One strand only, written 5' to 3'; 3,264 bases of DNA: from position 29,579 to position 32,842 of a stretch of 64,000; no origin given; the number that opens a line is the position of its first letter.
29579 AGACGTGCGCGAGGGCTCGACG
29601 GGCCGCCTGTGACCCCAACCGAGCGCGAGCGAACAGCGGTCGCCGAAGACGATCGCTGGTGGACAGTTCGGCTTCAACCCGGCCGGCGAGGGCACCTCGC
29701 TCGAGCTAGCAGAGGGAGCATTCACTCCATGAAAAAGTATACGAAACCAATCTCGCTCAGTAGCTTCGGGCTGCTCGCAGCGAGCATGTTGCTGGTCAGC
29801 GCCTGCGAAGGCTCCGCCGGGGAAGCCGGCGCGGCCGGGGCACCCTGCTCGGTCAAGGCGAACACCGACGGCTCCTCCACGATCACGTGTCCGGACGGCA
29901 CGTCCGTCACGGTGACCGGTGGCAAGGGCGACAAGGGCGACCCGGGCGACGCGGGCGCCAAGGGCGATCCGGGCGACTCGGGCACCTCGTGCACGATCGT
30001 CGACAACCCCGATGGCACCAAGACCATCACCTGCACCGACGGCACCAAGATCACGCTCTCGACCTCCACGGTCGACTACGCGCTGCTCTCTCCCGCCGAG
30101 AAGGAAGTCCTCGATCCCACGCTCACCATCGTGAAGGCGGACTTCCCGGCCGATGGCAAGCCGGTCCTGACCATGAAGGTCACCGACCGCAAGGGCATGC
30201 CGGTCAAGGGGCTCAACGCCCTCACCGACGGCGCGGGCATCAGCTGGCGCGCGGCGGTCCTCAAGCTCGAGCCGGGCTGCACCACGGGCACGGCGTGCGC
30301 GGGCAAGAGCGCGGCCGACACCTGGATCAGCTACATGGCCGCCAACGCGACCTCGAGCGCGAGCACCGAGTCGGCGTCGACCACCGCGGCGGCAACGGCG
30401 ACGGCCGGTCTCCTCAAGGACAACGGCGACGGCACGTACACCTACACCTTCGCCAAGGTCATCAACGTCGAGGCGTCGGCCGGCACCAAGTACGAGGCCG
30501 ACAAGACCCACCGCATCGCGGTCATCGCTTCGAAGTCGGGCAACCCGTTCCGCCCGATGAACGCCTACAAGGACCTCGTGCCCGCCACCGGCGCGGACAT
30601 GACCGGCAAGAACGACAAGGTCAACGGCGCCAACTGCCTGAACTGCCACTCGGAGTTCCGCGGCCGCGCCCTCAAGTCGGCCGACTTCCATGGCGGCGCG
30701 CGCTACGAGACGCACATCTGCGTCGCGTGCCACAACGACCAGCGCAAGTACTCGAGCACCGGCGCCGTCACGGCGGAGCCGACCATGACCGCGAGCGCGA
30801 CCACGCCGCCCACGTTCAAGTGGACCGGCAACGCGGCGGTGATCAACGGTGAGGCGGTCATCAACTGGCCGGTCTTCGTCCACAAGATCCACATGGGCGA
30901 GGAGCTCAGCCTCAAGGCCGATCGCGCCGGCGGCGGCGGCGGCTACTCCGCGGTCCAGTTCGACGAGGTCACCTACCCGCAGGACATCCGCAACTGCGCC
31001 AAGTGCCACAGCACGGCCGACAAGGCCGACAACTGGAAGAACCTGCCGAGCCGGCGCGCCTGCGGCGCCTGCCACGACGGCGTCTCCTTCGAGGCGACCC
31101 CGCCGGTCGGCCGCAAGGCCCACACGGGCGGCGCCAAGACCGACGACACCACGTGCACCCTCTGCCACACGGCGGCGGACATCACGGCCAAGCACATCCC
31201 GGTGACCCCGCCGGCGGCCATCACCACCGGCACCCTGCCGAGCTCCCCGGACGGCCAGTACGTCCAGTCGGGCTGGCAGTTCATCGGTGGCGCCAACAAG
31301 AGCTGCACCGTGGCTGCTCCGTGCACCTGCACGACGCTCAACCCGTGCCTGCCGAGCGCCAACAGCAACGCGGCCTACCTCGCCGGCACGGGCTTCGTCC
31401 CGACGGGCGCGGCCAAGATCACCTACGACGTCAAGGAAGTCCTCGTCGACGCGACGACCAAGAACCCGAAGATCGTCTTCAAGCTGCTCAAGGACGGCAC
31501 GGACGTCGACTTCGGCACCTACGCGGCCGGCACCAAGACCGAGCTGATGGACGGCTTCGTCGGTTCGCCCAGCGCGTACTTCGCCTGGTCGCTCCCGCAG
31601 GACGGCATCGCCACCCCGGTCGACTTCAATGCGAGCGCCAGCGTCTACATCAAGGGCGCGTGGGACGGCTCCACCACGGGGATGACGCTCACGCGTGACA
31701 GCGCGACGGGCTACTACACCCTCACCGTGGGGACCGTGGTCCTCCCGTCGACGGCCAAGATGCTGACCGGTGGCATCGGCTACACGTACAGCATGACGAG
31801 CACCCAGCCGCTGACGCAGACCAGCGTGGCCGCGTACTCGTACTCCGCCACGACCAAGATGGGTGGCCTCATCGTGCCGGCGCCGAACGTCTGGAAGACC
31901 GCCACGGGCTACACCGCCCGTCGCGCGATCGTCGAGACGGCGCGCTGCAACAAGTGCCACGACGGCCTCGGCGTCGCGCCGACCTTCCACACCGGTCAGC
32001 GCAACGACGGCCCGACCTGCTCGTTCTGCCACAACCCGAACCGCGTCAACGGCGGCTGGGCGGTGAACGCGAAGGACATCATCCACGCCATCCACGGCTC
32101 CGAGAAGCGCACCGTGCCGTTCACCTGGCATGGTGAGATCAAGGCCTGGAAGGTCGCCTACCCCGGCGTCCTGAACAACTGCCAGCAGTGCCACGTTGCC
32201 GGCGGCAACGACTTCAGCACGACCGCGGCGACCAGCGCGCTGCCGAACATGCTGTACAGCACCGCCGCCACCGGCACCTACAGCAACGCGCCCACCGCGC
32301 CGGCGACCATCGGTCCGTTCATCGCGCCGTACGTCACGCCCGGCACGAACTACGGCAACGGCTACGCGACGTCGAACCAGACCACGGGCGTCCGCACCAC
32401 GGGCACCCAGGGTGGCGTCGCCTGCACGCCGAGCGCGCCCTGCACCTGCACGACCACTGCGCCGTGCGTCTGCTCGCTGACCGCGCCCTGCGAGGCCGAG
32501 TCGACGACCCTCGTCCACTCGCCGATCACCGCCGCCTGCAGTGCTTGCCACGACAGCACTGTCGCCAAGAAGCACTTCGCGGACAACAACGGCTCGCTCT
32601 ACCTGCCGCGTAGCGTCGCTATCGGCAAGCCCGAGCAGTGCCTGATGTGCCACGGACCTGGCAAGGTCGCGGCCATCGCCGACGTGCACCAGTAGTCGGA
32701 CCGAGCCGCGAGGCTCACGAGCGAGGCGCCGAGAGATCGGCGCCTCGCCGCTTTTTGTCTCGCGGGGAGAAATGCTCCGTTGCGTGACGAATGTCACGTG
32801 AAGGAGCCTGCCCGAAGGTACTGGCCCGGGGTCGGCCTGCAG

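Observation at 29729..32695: OmcA/MtrC-like decaheme with 5+5 heme layout but ~300 extra N-terminal residues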

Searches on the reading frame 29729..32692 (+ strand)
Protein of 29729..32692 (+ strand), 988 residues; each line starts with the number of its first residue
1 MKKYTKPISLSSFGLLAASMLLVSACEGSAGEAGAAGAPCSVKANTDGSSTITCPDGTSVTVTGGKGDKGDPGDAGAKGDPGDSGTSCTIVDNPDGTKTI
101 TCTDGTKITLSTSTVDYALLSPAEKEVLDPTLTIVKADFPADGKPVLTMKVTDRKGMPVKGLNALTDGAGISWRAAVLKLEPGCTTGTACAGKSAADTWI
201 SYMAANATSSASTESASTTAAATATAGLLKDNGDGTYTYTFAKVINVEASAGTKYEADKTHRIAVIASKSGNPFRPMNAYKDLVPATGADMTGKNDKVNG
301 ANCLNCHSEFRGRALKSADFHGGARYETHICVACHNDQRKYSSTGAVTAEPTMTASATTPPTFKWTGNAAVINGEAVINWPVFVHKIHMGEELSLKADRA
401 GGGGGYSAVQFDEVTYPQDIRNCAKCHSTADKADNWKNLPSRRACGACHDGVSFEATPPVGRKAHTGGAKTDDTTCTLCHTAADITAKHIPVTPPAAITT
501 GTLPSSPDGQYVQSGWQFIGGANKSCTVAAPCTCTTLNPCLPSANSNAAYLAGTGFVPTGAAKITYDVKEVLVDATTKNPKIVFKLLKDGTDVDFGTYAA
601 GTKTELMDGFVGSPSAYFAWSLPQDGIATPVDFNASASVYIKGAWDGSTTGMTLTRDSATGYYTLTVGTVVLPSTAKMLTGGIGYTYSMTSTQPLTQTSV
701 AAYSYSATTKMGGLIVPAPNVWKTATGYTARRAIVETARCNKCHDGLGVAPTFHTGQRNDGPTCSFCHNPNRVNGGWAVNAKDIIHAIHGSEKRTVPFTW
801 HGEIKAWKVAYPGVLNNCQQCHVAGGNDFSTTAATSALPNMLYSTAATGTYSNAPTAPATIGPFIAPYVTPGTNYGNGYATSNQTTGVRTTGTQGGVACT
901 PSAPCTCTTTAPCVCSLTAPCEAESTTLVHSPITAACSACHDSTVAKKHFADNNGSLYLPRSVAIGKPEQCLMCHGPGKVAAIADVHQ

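Call 5: search_protein_families(library=pfam, proteins=[window:29729-32692:+], max_evalue=1)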
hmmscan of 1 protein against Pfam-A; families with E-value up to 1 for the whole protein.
window:29729-32692:+ (988 aa): 11 families
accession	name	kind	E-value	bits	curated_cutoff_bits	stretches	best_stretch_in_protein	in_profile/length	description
PF22113.1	Mtrc-MtrF_II-IV_dom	-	6.6e-42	143.4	30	3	732-841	1-106/176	Outer membrane cytochrome MtrC/MtrF-like, domains II/IV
PF14522.11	Cytochrome_C7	-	6.9e-15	55.1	24.8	4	410-481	2-67/67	Cytochrome c7 and related cytochrome c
PF14537.11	Cytochrom_c3_2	-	3.9e-06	27.7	25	2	422-482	8-66/79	Cytochrome c3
PF22112.2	OmcA-like_N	-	7.6e-06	26.3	27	1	210-288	89-165/167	OmcA-like N-terminal domain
PF19079.5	CFSR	-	0.00014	22.5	27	1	40-76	9-47/49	Collagen-flanked surface repeat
PF09699.15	Paired_CXXCH_1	-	0.00078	19.5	20.6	1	930-977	1-38/41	Doubled CXXCH motif (Paired_CXXCH_1)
PF07202.18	Tcp10_C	-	0.0025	17.9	36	0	94-109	1-16/35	T-complex protein 10 C-terminus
PF01623.22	Carla_C4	-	0.092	13.2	20.9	1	725-765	41-78/91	Carlavirus putative nucleic acid binding protein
PF11845.13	Tll0287-like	-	0.093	13.6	24.1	0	724-779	88-141/144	Tll0287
PF22111.2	MtrC-MtrF_N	-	0.095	13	27.7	1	216-267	53-102/126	Decaheme cytochrome c component MtrC/MtrF N-terminal domain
PF00630.25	Filamin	-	0.14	13.5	26.9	0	26-103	9-69/93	Filamin/ABP280 repeat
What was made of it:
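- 29846..29914 (+): CFSR-like repeat 1 (aa 40-62, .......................; Cys40/Cys54). PF19079 E=1.4e-4, below cutoff (call 5).
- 30119..30613 (+): Domain I, N-terminal beta-barrel (aa ~131-295), part of the family core. PF22112 matches aa 210-288 (call 5).
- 31919..32692 (+): Domain IV, pentaheme (hemes 6-10 at C740, C764, C818, C937, C971). PF22113 aa 732-841 (call 5).
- On CFSR, collagen-flanked surface repeat (Pfam PF19079): The query scores 22.5 bits against a cutoff of 27, E=1.4e-4 (call 5).
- Closest known: Shewanella OmcA. Different: It belongs to neither the OmcA nor the UndA clade: PF22112 scores just below its cutoff, and the MtrC-MtrF_N match is negligible (call 5).
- PF22113 E=6.6e-42 (call 5). 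The query itself scores below the Pfam gathering thresholds for CFSR (22.5 against 27 bits) and for OmcA-like_N (26.3 against 27) (call 5).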

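Call 6: search_protein_families(library=ncbifam, proteins=[window:29729-32692:+], max_evalue=1)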
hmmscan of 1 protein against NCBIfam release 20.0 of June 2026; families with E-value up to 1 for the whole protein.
window:29729-32692:+ (988 aa): 6 families
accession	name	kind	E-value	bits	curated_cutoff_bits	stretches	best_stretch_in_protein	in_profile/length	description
TIGR03507.1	decahem_SO1788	subfamily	5e-114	382.1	209.3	1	141-987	4-672/672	OmcA/MtrC family decaheme c-type cytochrome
TIGR03153.1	cytochr_NrfH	equivalog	5.7e-09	36.1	134.2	2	736-829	27-116/138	cytochrome c nitrite reductase small subunit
TIGR04203.1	RPT_S_cricet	repeat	4.3e-05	23.6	60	2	87-105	3-21/38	TIGR04203-type repeat-containing surface protein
TIGR04257.1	nanowire_3heme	domain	0.00027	21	40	2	408-452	12-61/75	c(7)-type cytochrome triheme domain-containing protein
NF038330.1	adhesin_SclA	exception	0.0026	17.4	400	1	27-87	113-170/405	LPXTG-anchored collagen-like adhesin Scl1/SclA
NF012211.1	tand_rpt_95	domain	0.24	11.4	90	0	203-240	15-53/98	tandem-95 repeat protein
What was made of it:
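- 30119..30613 (+): TIGR03507 aligns from aa 141 (call 6).
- Checked: The pattern is far beyond chance: TIGR03507 E=5e-114 and PF22113 E=6.6e-42 (calls 5, 6).
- TIGR03507 scores 382.1 bits against a cutoff of 209.3, covering aa 141-987 and profile positions 4-672 (call 6).
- Tried and rejected: No Pfam or NCBIfam hit at E<=1 (calls 5, 6).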

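Call 7: search_solved_structures(query=window:29729-32692:+, max_evalue=10, show_alignments=3)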
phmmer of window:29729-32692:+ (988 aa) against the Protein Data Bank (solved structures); distinct sequences matched with E-value up to 10: 5.
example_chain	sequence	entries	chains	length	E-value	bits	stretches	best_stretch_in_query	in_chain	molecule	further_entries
3pmq_A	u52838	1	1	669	5.8e-22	80.9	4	724-834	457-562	Decaheme cytochrome c MtrF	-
9eov_A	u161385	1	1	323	0.022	16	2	422-487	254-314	Extracellular iron oxide respiratory system surface decaheme cytochrome c component MtrC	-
6v8i_BN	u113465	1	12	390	0.14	13.3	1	62-88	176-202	Fiber Upper, gp68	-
6ifa_A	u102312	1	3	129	0.98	10.6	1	90-126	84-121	lectin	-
6ifb_A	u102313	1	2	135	1.1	10.5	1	90-126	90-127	lectin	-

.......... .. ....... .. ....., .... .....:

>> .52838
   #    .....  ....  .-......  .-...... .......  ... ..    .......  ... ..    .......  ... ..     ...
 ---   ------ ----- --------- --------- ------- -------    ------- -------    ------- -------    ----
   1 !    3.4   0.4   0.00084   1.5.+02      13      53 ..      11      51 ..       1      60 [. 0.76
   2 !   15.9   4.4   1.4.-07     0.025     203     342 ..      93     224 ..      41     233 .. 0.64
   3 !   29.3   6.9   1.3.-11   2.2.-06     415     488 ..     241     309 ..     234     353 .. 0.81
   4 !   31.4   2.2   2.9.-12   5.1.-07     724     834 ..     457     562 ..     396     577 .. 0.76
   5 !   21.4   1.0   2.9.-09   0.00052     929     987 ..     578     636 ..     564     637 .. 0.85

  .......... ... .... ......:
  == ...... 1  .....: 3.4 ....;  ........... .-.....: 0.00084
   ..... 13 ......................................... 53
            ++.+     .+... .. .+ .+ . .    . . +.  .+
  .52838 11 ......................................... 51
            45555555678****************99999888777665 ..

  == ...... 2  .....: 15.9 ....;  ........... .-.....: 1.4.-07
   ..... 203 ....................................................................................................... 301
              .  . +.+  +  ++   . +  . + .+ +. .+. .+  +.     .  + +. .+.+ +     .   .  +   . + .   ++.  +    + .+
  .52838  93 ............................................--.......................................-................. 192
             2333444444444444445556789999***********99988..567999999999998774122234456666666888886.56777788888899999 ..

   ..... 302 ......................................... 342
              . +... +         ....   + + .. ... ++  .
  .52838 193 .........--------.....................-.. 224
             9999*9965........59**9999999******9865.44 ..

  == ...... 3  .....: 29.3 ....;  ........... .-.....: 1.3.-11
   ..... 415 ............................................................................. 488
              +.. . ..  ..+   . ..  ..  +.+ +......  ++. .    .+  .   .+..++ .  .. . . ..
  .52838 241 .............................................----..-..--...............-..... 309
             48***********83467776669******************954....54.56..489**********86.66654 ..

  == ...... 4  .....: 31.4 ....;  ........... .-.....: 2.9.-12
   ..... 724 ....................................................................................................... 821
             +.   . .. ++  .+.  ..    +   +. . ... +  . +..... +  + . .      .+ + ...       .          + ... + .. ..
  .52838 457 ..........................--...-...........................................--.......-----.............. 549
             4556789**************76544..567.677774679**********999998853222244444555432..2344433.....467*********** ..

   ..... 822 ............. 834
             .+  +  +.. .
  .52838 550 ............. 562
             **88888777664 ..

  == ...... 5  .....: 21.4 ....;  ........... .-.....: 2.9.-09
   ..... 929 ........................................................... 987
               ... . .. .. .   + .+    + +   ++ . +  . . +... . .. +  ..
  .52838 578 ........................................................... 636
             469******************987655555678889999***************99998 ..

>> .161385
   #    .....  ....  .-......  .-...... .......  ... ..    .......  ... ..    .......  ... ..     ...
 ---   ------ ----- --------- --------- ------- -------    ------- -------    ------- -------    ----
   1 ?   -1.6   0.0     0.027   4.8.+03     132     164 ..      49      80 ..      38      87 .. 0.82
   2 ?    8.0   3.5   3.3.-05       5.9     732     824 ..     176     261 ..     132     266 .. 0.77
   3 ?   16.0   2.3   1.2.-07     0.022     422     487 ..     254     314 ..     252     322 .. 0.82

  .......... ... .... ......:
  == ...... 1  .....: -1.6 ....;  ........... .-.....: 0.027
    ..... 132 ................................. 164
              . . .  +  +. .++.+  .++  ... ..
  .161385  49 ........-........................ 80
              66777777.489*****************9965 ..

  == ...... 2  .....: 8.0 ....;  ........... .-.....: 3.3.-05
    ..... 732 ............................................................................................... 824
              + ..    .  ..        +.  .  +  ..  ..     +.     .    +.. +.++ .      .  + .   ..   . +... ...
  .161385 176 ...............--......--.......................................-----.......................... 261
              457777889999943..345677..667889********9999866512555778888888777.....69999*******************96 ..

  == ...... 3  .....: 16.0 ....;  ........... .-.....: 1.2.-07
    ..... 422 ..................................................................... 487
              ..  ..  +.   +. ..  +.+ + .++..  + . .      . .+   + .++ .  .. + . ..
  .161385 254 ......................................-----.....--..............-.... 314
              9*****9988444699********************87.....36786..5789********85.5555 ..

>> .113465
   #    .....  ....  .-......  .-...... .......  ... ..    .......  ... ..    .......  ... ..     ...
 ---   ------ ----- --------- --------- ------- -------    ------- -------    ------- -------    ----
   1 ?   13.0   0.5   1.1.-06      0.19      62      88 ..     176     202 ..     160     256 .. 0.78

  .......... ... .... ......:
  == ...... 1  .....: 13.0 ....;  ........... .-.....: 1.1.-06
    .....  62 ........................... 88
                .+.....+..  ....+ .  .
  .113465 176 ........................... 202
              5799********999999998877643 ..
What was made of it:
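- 29810..29845 (+): First short GXY run (aa 28-39, four triplets) directly after the lipid Cys. It aligns to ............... of MtrF (call 7).
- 31919..32692 (+): Call 7 alignments.
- Closest known: Shewanella MtrF / MtrC. Same: The hemes align one-to-one in the call 7 alignment.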
